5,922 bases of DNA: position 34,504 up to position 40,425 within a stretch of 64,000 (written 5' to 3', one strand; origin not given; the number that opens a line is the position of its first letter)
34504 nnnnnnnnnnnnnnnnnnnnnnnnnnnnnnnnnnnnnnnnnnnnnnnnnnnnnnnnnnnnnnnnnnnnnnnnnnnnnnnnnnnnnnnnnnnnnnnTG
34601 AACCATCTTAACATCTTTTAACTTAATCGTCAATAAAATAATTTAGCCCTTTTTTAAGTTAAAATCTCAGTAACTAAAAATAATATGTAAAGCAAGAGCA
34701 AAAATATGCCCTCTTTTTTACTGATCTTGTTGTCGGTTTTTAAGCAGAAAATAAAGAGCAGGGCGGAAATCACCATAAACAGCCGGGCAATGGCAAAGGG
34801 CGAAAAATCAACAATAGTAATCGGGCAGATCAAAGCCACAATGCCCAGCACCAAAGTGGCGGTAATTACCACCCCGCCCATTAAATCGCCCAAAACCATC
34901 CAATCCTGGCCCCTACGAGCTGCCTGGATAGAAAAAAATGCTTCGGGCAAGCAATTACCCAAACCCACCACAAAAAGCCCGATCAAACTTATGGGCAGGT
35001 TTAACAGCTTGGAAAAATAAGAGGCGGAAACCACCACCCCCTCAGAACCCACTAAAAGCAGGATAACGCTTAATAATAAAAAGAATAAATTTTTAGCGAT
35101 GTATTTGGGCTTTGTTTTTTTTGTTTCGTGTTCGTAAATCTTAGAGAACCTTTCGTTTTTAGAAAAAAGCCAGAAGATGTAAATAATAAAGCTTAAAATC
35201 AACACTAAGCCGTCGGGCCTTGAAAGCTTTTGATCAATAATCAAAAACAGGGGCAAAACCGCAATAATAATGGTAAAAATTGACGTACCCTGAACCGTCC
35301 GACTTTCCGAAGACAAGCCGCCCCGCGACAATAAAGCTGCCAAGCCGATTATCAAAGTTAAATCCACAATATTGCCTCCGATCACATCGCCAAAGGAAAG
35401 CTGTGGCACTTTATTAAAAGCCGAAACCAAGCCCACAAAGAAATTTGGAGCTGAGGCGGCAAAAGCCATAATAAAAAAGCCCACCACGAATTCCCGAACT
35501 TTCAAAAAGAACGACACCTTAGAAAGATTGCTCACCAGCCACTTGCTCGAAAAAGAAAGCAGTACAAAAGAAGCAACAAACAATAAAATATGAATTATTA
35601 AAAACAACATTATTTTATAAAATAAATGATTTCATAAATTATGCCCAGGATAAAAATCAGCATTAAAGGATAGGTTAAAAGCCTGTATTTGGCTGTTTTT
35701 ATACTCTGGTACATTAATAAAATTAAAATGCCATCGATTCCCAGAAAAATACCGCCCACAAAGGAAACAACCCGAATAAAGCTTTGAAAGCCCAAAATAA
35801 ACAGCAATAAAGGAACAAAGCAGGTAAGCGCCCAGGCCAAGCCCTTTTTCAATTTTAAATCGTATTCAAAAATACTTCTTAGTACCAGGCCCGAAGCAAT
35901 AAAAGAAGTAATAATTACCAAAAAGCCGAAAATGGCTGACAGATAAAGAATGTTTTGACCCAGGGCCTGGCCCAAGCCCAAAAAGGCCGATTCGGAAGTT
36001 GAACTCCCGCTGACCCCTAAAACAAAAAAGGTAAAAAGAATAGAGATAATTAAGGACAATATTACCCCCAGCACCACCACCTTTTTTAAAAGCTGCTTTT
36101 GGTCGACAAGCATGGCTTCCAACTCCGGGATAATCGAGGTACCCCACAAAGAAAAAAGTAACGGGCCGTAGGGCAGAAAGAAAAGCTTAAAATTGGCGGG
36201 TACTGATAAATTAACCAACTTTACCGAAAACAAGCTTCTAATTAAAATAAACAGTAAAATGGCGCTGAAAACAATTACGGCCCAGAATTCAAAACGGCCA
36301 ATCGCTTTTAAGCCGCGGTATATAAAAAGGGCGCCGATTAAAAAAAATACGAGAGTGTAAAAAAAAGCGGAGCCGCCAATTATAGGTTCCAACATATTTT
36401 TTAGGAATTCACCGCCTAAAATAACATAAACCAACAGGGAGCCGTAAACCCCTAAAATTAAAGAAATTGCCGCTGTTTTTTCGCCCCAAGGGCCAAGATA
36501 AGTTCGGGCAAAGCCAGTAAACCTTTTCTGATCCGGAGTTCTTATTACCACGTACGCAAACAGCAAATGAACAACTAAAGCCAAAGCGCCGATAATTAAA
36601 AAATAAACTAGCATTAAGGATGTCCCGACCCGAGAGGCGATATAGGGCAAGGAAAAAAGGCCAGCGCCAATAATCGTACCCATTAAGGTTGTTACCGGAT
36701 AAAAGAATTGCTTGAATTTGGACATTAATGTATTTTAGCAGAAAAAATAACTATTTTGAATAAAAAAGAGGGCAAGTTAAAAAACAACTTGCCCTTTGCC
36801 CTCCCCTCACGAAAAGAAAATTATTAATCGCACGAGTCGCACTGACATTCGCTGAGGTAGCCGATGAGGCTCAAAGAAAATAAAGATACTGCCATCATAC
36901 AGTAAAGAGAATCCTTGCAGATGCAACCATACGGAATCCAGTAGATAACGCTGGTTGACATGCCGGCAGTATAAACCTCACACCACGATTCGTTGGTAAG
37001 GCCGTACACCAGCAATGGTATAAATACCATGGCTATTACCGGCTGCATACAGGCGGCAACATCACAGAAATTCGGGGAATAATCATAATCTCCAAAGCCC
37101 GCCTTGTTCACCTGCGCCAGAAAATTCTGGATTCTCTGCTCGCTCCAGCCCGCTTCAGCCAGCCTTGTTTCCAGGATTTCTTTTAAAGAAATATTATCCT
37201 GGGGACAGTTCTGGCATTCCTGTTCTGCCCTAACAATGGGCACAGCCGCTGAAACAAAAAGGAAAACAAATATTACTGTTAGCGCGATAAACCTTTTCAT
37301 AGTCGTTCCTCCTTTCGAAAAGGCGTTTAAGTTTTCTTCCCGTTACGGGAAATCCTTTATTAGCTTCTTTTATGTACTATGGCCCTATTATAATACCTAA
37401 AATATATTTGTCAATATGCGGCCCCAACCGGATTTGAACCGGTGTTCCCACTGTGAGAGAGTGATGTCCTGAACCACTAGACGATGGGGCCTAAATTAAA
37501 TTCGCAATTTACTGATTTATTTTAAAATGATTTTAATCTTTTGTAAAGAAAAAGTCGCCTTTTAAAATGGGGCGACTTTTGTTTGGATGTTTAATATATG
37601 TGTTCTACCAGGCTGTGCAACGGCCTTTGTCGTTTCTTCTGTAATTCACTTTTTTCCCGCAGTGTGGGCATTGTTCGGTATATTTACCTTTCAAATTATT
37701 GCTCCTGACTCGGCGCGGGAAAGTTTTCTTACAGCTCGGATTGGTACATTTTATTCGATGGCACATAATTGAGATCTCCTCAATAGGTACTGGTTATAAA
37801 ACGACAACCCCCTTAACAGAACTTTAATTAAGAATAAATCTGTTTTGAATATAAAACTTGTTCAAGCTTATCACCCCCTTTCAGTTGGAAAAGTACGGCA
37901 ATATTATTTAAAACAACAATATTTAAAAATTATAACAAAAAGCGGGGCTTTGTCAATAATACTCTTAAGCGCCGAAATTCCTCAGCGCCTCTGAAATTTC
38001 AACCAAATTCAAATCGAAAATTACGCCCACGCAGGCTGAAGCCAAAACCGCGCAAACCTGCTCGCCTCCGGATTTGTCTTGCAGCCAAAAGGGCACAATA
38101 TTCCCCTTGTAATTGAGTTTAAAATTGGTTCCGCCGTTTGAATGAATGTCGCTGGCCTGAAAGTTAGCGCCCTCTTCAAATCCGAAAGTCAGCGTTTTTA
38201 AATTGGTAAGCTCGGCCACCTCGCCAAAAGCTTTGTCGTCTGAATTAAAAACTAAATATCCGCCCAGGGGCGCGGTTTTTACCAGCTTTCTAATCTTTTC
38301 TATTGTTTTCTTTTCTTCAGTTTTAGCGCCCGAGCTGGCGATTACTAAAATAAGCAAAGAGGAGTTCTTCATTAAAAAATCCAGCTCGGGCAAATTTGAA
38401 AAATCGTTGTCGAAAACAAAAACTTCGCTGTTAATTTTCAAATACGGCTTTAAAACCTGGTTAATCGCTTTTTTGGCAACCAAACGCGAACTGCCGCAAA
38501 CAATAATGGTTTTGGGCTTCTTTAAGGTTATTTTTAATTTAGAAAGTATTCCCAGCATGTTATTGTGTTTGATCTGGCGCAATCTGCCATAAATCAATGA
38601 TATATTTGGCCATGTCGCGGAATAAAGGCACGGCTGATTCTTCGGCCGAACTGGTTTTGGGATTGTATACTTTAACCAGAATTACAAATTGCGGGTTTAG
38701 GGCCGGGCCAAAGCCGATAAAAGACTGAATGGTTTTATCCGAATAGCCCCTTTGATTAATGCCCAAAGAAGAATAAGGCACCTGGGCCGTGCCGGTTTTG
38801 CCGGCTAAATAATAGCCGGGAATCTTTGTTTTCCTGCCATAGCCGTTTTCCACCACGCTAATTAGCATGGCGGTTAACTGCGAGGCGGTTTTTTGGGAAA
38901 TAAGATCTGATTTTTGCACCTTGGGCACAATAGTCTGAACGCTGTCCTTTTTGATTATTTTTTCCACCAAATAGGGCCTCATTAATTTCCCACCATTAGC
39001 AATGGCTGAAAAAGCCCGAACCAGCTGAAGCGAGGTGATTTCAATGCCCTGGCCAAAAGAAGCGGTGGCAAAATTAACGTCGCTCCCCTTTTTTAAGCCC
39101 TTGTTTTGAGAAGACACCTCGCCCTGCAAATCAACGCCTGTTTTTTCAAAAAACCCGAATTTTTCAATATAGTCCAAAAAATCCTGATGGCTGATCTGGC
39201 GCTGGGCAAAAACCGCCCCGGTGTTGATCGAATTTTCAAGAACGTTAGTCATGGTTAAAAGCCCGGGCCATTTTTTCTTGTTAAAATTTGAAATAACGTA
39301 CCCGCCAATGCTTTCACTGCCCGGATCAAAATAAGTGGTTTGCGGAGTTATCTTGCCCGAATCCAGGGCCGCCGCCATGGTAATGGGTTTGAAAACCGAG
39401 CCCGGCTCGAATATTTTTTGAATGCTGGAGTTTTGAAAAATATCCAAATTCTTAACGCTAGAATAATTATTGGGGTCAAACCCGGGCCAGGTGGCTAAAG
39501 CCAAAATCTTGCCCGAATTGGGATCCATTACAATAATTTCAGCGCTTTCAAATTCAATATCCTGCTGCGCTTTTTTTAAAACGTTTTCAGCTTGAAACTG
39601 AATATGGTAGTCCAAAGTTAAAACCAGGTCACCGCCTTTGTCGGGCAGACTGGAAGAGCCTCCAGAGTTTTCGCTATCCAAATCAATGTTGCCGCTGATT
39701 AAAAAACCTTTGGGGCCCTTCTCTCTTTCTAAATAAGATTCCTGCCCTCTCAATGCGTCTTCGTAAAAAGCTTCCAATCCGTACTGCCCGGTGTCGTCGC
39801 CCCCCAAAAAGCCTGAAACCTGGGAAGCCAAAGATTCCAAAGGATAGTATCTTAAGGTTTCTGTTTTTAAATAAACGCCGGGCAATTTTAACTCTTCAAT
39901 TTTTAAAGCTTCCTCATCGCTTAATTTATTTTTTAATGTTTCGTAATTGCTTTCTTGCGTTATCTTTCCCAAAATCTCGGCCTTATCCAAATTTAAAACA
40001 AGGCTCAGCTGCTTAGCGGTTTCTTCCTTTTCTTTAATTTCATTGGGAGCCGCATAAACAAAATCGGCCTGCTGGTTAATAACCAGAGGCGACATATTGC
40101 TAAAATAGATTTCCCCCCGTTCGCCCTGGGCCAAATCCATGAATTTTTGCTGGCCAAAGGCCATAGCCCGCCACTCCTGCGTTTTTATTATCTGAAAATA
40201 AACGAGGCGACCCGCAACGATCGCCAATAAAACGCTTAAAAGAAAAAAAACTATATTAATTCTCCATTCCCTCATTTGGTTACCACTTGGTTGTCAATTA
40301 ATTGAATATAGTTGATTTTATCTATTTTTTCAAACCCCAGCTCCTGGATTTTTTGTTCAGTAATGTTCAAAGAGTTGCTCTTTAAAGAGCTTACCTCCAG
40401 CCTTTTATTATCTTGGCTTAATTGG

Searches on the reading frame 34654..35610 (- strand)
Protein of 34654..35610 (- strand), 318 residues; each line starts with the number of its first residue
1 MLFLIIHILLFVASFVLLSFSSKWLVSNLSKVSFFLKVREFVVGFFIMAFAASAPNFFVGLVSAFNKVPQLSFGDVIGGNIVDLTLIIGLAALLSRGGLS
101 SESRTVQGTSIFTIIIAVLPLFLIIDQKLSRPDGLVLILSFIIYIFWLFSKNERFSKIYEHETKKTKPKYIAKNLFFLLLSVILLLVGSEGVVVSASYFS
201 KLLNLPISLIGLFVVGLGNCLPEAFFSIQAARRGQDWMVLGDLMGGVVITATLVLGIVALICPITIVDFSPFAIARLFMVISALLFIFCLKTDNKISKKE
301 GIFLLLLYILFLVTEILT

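Call 45: search_protein_families(library=pfam, proteins=[window:34654-35610:-], max_evalue=0.00001)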
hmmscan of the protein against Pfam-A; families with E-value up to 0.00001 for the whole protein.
window:34654-35610:- (318 aa): 1 family
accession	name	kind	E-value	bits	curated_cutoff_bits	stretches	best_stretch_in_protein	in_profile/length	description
PF01699.29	Na_Ca_ex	-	4.3e-47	160.3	24.9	2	175-314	3-148/151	Sodium/calcium exchanger protein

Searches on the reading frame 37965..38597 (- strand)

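Call 15: search_protein_families(library=pfam, proteins=[window:37965-38597:-], max_evalue=0.001)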
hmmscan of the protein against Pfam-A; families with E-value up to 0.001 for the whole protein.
window:37965-38597:- (210 aa): 1 family
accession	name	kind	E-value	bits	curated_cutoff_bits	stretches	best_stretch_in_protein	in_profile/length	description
PF08245.18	Mur_ligase_M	-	2.8e-05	24.6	24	1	100-167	104-177/200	Mur ligase middle domain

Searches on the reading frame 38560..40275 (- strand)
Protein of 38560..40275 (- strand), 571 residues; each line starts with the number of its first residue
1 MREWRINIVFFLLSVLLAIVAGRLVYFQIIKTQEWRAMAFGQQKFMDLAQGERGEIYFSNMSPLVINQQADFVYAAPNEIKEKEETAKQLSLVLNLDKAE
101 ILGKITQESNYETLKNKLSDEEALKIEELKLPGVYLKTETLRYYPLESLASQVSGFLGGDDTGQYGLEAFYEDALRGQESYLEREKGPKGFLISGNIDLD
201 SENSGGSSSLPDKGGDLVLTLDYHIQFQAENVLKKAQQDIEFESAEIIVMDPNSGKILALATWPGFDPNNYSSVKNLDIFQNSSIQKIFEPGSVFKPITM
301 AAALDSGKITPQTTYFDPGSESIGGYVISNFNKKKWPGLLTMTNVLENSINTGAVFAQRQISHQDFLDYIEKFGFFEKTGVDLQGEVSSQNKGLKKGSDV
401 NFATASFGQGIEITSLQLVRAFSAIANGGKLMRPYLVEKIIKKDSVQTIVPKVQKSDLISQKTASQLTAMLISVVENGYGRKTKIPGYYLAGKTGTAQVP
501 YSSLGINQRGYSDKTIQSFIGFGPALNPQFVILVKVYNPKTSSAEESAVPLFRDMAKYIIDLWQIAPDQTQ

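Call 15: search_protein_families(library=pfam, proteins=[window:38560-40275:-], max_evalue=0.001)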
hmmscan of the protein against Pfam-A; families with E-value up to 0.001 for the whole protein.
window:38560-40275:- (571 aa): 2 families
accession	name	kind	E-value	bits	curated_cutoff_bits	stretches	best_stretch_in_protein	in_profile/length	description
PF00905.27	Transpeptidase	-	7.4e-72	242.5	22.1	1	247-555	3-297/299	Penicillin binding protein transpeptidase domain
PF03717.20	PBP_dimer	-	1.8e-16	61.5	24.4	1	50-190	3-173/180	Penicillin-binding Protein dimerisation domain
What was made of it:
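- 38560..41992 (-): Context, not shown to be part of the machine: mraZ (41498-41992), rsmH (40612-41496), ftsL-like (40272-40619), ftsI (38560-40275). Pfam (call 15).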
